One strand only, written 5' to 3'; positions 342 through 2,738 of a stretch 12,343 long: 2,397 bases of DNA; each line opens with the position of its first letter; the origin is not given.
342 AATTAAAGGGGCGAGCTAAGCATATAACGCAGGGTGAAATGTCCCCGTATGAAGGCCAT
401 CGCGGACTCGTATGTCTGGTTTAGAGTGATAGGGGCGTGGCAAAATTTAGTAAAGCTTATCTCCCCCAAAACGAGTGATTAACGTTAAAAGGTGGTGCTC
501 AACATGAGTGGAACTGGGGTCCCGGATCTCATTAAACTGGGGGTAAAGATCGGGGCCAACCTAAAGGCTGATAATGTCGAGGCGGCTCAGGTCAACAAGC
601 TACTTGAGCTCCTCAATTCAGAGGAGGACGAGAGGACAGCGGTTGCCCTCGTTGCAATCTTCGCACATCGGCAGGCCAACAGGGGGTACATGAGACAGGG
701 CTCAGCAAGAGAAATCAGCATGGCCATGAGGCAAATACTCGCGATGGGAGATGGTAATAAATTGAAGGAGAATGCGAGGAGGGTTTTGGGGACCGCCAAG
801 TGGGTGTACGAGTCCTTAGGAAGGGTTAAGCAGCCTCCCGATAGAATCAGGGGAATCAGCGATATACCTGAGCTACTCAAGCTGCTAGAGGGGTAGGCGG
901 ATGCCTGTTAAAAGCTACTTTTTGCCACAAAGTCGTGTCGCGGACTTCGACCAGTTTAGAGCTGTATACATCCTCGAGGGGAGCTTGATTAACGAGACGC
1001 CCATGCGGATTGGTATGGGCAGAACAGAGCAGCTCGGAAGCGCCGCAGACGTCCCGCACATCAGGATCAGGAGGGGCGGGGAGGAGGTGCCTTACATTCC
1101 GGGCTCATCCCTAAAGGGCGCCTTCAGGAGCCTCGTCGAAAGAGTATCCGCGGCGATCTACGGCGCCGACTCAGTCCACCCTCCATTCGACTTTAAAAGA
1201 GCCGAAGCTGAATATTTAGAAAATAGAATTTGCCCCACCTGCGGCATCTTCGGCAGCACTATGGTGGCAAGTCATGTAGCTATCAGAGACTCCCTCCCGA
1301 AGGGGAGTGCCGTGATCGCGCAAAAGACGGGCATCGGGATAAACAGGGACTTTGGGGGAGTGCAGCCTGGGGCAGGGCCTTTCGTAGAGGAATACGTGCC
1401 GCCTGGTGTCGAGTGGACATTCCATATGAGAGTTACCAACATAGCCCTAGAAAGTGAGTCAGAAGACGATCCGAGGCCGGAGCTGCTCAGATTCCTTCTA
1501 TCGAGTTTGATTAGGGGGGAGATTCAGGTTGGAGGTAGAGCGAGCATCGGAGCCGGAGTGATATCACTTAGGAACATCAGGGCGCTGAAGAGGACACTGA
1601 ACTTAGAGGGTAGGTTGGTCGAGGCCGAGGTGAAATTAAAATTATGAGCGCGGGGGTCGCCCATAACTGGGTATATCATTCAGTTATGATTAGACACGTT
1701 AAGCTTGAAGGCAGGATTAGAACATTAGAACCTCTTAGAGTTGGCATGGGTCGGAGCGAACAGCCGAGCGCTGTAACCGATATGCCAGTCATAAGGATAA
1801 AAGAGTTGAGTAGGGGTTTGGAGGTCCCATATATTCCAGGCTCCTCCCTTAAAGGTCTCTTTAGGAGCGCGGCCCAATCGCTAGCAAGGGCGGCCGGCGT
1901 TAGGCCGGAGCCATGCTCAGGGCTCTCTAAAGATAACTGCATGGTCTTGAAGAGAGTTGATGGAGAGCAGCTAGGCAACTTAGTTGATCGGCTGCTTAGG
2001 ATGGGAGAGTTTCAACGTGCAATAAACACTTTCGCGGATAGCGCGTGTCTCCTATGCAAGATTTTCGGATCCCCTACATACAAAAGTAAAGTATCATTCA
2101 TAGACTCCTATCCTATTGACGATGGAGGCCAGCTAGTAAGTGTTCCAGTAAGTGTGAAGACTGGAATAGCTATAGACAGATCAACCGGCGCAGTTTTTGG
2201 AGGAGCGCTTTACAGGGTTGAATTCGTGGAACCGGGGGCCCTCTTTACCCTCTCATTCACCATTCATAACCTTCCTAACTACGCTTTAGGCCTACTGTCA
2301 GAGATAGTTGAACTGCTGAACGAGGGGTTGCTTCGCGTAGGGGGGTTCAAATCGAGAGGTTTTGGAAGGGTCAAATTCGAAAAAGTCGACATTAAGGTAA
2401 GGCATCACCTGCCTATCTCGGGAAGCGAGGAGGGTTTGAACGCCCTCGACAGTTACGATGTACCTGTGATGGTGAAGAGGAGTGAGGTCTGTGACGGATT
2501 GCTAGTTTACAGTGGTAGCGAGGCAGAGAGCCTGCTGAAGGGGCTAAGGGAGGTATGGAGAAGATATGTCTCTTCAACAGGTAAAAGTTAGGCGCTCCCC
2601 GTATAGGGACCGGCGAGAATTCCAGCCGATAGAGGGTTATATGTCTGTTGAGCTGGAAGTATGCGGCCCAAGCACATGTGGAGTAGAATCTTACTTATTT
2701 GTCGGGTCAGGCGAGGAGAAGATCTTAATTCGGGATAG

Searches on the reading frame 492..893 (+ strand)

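Call 3: search_protein_families(library=pfam, proteins=[window:492-893:+], max_evalue=1)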
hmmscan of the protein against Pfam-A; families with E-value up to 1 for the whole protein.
window:492-893:+ (134 aa): 1 family
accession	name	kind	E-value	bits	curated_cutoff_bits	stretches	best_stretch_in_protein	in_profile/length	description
PF21651.2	DUF6858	-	0.19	12.3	27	1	23-83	16-76/129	Family of unknown function (DUF6858)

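Call 4: search_protein_families(library=ncbifam, proteins=[window:492-893:+], max_evalue=1)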
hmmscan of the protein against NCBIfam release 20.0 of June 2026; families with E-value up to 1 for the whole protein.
window:492-893:+ (134 aa): 0 families

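Call 5: search_protein_families(library=padloc, proteins=[window:492-893:+], max_evalue=1)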
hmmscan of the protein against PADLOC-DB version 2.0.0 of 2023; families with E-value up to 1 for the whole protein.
window:492-893:+ (134 aa): 1 family
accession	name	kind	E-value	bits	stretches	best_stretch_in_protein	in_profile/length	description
PDLC01503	Csm2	-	5.1e-10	37.7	1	13-132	10-113/116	CAS-III-D; effector_SS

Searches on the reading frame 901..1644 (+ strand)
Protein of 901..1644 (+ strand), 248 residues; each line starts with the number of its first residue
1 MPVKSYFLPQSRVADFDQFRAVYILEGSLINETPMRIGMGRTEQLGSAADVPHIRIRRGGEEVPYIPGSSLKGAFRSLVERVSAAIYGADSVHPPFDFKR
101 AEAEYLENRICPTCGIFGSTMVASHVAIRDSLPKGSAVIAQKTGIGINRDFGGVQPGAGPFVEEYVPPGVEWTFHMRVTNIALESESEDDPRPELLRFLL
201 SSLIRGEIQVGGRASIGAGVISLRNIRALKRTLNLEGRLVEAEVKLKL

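Call 3: search_protein_families(library=pfam, proteins=[window:901-1644:+], max_evalue=1)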
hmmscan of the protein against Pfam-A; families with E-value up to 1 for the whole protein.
window:901-1644:+ (248 aa): 1 family
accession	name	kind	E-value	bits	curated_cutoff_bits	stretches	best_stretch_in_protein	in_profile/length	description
PF03787.20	RAMPs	-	1.6e-21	78.1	22.1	1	32-221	5-188/189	RAMP superfamily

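Call 4: search_protein_families(library=ncbifam, proteins=[window:901-1644:+], max_evalue=1)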
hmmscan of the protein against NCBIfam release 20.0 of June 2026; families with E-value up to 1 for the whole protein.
window:901-1644:+ (248 aa): 9 families
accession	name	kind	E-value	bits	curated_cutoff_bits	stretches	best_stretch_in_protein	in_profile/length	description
TIGR02581.1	cas_cyan_RAMP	equivalog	6.4e-31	107.7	108.05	1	25-227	6-214/216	type III CRISPR-associated RAMP protein Csx7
TIGR02580.1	cas_RAMP_Cmr4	equivalog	2.5e-12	47.3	87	2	142-221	205-282/283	type III-B CRISPR module RAMP protein Cmr4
TIGR02582.1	cas7_TM1809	equivalog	2.6e-11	43.9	90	1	22-121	3-90/203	type III-A CRISPR-associated RAMP protein Csm3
TIGR03986.1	TIGR03986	equivalog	2.4e-06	27.3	161.35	1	28-86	39-95/568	TIGR03986 family type III CRISPR-associated RAMP protein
TIGR01898.1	cas_TM1791_cmr6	equivalog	4.6e-05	23.7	51.1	1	62-133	30-104/195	type III-B CRISPR module RAMP protein Cmr6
NF041225.1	Cas_III-E_gRAMP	equivalog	5.9e-05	20.6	700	1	110-235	479-589/1636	type III-E CRISPR-associated gRAMP effector Cas7-11e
TIGR01899.1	cas_TM1807_csm5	equivalog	0.0018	17.9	38.3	1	61-77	109-123/364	type III-A CRISPR-associated RAMP protein Csm5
NF049957.1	Cas_III-I_gRAMP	exception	0.0048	14.8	800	0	65-88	564-587/1076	type III-I CRISPR-associated gRAMP effector Cas7-11i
TIGR03115.2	cas7_csf2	equivalog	0.15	11.3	130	0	164-228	242-298/346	type IV CRISPR-associated protein Csf2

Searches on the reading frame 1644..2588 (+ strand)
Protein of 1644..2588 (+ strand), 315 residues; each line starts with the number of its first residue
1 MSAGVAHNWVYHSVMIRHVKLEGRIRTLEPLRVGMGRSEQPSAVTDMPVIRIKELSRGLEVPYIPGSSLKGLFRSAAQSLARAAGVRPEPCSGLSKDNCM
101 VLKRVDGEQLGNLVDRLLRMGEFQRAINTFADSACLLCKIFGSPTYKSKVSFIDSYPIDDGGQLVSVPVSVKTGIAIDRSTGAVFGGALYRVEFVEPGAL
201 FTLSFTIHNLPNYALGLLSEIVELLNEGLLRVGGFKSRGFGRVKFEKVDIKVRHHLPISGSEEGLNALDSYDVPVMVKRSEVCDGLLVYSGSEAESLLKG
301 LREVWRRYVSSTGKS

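Call 3: search_protein_families(library=pfam, proteins=[window:1644-2588:+], max_evalue=1)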
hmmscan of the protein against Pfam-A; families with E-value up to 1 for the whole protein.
window:1644-2588:+ (315 aa): 1 family
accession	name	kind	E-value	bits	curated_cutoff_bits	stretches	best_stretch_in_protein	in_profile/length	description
PF03787.20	RAMPs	-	3.7e-29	103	22.1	1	25-244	2-189/189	RAMP superfamily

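Call 4: search_protein_families(library=ncbifam, proteins=[window:1644-2588:+], max_evalue=1)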
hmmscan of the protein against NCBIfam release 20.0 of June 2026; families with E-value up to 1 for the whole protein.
window:1644-2588:+ (315 aa): 10 families
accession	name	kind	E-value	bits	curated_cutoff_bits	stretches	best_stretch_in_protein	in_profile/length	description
TIGR02581.1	cas_cyan_RAMP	equivalog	8.2e-43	146.6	108.05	1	18-251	3-216/216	type III CRISPR-associated RAMP protein Csx7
TIGR02582.1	cas7_TM1809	equivalog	2.2e-12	47.4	90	2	18-77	3-58/203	type III-A CRISPR-associated RAMP protein Csm3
TIGR01898.1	cas_TM1791_cmr6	equivalog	6.2e-11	42.8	51.1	1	24-161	2-108/195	type III-B CRISPR module RAMP protein Cmr6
TIGR02580.1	cas_RAMP_Cmr4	equivalog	1.2e-08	35.1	87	2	27-78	7-52/283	type III-B CRISPR module RAMP protein Cmr4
TIGR03986.1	TIGR03986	equivalog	8.6e-07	28.7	161.35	1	58-80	69-91/568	TIGR03986 family type III CRISPR-associated RAMP protein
TIGR03115.2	cas7_csf2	equivalog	2.5e-06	26.9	130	1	190-251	239-299/346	type IV CRISPR-associated protein Csf2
NF041225.1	Cas_III-E_gRAMP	equivalog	1.8e-05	22.3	700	2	169-250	502-582/1636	type III-E CRISPR-associated gRAMP effector Cas7-11e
NF049957.1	Cas_III-I_gRAMP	exception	0.00053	18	800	1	135-248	594-709/1076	type III-I CRISPR-associated gRAMP effector Cas7-11i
TIGR01899.1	cas_TM1807_csm5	equivalog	0.0014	18.2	38.3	1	50-76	98-124/364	type III-A CRISPR-associated RAMP protein Csm5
TIGR02674.1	cas_cyan_RAMP_2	equivalog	0.011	14.9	177.3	1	218-252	211-248/402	type III-D CRISPR-associated RAMP protein Csx10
